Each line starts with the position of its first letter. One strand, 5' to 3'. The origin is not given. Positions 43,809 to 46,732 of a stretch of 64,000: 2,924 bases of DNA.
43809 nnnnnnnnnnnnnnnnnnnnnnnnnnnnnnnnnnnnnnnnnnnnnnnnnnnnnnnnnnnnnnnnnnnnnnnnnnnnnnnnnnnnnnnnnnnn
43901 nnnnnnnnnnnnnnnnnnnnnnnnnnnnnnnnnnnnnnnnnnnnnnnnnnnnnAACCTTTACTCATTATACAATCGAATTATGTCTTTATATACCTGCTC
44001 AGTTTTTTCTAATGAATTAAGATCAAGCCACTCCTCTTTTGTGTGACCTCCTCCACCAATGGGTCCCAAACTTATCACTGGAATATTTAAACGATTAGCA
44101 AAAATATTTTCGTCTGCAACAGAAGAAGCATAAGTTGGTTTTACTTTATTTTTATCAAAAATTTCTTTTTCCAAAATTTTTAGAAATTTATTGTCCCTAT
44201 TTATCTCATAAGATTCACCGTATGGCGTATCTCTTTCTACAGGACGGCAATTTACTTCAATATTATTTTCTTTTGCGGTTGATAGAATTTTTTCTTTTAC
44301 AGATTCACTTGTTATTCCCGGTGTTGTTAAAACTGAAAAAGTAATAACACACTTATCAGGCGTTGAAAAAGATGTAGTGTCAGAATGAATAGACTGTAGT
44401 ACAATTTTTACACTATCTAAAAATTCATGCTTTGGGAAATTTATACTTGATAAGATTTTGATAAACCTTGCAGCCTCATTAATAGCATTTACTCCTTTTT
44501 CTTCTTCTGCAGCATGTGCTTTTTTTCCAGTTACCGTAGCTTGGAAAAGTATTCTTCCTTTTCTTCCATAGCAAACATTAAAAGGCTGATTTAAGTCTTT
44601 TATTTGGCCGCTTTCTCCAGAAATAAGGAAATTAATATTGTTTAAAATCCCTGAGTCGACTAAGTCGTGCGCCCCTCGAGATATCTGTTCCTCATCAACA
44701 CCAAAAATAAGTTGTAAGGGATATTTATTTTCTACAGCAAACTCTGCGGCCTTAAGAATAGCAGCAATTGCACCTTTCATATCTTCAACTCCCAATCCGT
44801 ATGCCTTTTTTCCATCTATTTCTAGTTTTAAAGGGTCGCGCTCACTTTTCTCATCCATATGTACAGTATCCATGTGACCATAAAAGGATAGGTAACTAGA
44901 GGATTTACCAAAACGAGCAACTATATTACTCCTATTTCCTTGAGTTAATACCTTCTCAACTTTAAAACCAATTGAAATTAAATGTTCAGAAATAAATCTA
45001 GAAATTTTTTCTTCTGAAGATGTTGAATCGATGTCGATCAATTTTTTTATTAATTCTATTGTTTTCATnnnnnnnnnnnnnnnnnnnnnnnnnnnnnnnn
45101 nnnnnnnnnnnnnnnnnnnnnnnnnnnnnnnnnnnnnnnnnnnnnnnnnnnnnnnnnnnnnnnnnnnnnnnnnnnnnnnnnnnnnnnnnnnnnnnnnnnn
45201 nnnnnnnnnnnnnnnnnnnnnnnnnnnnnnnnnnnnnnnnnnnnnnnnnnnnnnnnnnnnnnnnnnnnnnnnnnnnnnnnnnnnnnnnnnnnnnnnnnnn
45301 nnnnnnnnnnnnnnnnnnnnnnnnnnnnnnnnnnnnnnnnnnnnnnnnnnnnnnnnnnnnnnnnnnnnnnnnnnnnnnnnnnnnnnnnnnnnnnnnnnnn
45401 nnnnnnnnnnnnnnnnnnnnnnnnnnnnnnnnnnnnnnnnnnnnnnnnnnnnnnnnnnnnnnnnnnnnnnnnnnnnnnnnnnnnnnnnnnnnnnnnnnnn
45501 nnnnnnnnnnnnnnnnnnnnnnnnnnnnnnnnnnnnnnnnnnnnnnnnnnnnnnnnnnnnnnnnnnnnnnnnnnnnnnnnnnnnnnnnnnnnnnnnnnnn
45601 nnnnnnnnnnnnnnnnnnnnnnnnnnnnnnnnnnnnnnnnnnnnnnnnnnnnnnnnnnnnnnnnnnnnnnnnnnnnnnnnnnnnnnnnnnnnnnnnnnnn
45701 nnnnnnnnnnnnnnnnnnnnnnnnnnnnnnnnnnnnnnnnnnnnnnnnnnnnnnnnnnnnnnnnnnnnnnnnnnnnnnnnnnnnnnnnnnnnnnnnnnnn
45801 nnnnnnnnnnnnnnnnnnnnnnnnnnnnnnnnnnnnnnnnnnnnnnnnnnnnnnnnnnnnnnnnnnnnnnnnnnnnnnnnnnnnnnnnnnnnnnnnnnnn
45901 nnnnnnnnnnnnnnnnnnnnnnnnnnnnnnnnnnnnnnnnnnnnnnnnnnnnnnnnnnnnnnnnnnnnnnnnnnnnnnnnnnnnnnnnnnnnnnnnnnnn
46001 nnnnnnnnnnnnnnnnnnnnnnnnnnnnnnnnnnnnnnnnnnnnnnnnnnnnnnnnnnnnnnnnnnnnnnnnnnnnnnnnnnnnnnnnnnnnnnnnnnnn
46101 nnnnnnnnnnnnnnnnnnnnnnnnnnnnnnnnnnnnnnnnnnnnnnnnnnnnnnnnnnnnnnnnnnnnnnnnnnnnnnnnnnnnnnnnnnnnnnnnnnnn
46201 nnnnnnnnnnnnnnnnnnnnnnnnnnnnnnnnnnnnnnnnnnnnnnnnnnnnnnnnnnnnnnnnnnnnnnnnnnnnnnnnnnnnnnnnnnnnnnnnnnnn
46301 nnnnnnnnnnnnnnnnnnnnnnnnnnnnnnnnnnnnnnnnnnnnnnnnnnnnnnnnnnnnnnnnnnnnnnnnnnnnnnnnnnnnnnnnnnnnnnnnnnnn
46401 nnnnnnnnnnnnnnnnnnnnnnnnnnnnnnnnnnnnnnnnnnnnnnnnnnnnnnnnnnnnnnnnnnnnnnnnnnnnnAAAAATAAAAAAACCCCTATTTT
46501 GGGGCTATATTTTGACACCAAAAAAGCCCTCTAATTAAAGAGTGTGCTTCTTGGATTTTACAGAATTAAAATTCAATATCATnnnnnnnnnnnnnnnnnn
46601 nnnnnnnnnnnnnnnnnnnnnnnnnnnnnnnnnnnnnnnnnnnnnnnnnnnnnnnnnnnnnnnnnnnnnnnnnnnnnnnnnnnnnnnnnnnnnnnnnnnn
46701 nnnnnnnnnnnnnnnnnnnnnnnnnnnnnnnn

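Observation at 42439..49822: Class I and class II lysyl-tRNA synthetases sit 2.7 kb apart, with the class II copy inside a compositionally foreign island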

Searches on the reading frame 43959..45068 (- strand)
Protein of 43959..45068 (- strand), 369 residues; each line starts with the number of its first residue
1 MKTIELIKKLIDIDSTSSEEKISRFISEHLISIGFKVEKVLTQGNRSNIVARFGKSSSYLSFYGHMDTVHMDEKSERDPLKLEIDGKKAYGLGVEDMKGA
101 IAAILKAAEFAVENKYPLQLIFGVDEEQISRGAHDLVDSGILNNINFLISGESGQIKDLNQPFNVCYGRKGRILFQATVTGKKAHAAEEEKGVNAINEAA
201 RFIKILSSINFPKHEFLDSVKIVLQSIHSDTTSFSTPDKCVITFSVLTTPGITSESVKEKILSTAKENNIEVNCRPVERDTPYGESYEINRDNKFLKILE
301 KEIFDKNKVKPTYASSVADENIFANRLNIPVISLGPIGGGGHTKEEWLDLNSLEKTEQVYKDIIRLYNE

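Call 3: search_protein_families(library=pfam, proteins=[window:43959-45068:-], max_evalue=0.01)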
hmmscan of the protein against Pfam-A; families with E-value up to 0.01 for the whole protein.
window:43959-45068:- (369 aa): 3 families
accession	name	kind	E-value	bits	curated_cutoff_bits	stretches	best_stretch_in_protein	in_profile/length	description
PF01546.33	Peptidase_M20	-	8.7e-24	85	24.6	1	62-365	2-205/206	Peptidase family M20/M25/M40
PF07687.19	M20_dimer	-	9e-15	55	21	1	167-270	1-104/107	Peptidase dimerisation domain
PF04389.22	Peptidase_M28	-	3e-05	24.3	21.3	1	48-157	1-98/193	Peptidase family M28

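Call 4: search_protein_families(library=ncbifam, proteins=[window:43959-45068:-], max_evalue=0.01)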
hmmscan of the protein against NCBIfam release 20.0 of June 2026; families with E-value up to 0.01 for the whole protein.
window:43959-45068:- (369 aa): 45 families (the best 25 are shown)
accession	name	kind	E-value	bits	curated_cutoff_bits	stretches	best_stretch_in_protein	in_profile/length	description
TIGR01910.1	DapE-ArgE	subfamily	5.2e-44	151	217.6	1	4-359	1-373/373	ArgE/DapE family deacylase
NF006365.0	PRK08588.1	subfamily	1.9e-43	149.2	289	1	2-367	8-380/383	succinyl-diaminopimelate desuccinylase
NF009557.0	PRK13009.1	equivalog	5.3e-40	137.7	284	1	2-366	4-373/377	succinyl-diaminopimelate desuccinylase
TIGR01892.1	AcOrn-deacetyl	equivalog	4e-39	134.7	297.7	1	6-362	2-363/365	acetylornithine deacetylase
TIGR01246.1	dapE_proteo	equivalog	2.6e-35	122.1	361.8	1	4-364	2-367/370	succinyl-diaminopimelate desuccinylase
NF009555.0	PRK13004.1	equivalog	8.2e-34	117.1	321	1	3-367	17-395/399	YgeY family selenium metabolism-linked hydrolase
NF003474.0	PRK05111.1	equivalog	6.8e-33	114.1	460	1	16-366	29-379/383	acetylornithine deacetylase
NF005710.0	PRK07522.1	subfamily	1.4e-30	106.7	412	1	2-364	9-385/391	acetylornithine deacetylase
NF006399.0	PRK08651.1-2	equivalog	3.3e-29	102.1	381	1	2-365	5-402/405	succinyl-diaminopimelate desuccinylase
NF006402.0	PRK08651.1-5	equivalog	9.3e-29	100.5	369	1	5-358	7-358/369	succinyl-diaminopimelate desuccinylase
NF006404.0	PRK08652.1-2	equivalog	4.5e-28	98.1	348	1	1-273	1-244/332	acetylornithine deacetylase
TIGR03526.1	selenium_YgeY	hypoth_equivalog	3.5e-25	88.7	321.5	1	4-363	16-389/395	YgeY family selenium metabolism-linked hydrolase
NF004788.0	PRK06133.1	subfamily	1.5e-24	86.8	349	1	3-353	46-399/417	glutamate carboxypeptidase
NF003367.0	PRK04443.1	equivalog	6.9e-24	84.8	363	1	3-365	9-343/349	[LysW]-lysine hydrolase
TIGR01900.1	dapE-gram_pos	equivalog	2.9e-23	82.3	304.2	1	3-362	5-348/351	succinyl-diaminopimelate desuccinylase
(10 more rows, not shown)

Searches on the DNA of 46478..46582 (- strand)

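Call 85: build_rna_model(alignment_id=A4)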
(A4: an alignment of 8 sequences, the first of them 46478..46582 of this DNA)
Model R1 built from alignment A4 (8 sequences, 134 columns); structure: RNAalifold consensus.
model positions 112; base pairs 11; branch points 1; effective number of sequences 4.54; information 0.59 bits per position. Calibrated on 0.2 Mb of random sequence (short: E-values are rough).
structure used (alignment columns):
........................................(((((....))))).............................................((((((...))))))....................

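Call 86: search_with_rna_model(model_id=R1, sources=[window, L006, L007, L008, L009, L011, L012, L013, L015, L016, L017, L018, L019, L020, L021, L022, L023, L024, L025, L026, L027, L029, L030, L035, L036], max_evalue=1)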
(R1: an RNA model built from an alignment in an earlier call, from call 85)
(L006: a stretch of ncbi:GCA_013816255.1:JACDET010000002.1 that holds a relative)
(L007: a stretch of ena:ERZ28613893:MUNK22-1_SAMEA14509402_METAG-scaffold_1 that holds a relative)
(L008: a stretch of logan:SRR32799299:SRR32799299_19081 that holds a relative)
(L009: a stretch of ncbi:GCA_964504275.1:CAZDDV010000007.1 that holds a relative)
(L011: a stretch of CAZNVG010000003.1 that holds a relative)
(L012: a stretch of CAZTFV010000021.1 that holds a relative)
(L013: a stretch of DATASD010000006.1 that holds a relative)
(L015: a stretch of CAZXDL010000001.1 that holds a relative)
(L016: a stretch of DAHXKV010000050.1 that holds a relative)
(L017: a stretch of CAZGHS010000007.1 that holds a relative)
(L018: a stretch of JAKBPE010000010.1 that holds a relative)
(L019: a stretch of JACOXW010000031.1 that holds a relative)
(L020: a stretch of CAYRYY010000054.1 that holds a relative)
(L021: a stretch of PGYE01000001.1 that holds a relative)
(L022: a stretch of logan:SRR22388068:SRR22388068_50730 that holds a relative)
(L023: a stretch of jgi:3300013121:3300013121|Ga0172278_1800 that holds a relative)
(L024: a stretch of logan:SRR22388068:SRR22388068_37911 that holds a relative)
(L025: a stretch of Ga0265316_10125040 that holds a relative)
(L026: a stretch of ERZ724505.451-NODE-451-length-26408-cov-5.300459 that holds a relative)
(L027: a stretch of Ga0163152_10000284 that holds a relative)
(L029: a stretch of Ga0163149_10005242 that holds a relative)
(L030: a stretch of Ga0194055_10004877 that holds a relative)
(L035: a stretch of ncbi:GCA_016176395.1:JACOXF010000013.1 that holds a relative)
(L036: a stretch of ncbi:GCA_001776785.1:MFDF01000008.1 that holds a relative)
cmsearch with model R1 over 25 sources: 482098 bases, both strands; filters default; matches with E-value up to 1: 16.
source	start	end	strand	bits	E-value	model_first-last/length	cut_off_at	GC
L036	13689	13800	+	93.5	8.1e-13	1-112/112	no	0.33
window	49814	49930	-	92.3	1.3e-12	1-112/112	no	0.35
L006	9884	9996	+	86.6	1.2e-11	1-112/112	no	0.4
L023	11675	11784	+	81.5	9.3e-11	1-112/112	no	0.37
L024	12382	12497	-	80.1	1.6e-10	1-112/112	no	0.35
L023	8141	8250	+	78.1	3.5e-10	1-112/112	no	0.36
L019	9846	9967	+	75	1.2e-09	1-112/112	no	0.35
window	46478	46582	-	71.6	4.7e-09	1-112/112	no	0.29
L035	11520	11637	+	53.9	5.2e-06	1-112/112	no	0.35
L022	8280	8401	+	46.3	0.0001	1-112/112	no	0.35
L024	8321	8433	+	43.3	0.00034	1-112/112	no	0.35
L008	9854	9990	+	42.3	0.0005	1-112/112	no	0.44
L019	9869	9992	-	26.3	0.29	1-112/112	no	0.35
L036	13706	13821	-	25.3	0.43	1-112/112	no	0.33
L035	11547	11657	-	24.7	0.55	1-112/112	no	0.38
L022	8309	8422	-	23.2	0.97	1-112/112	no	0.39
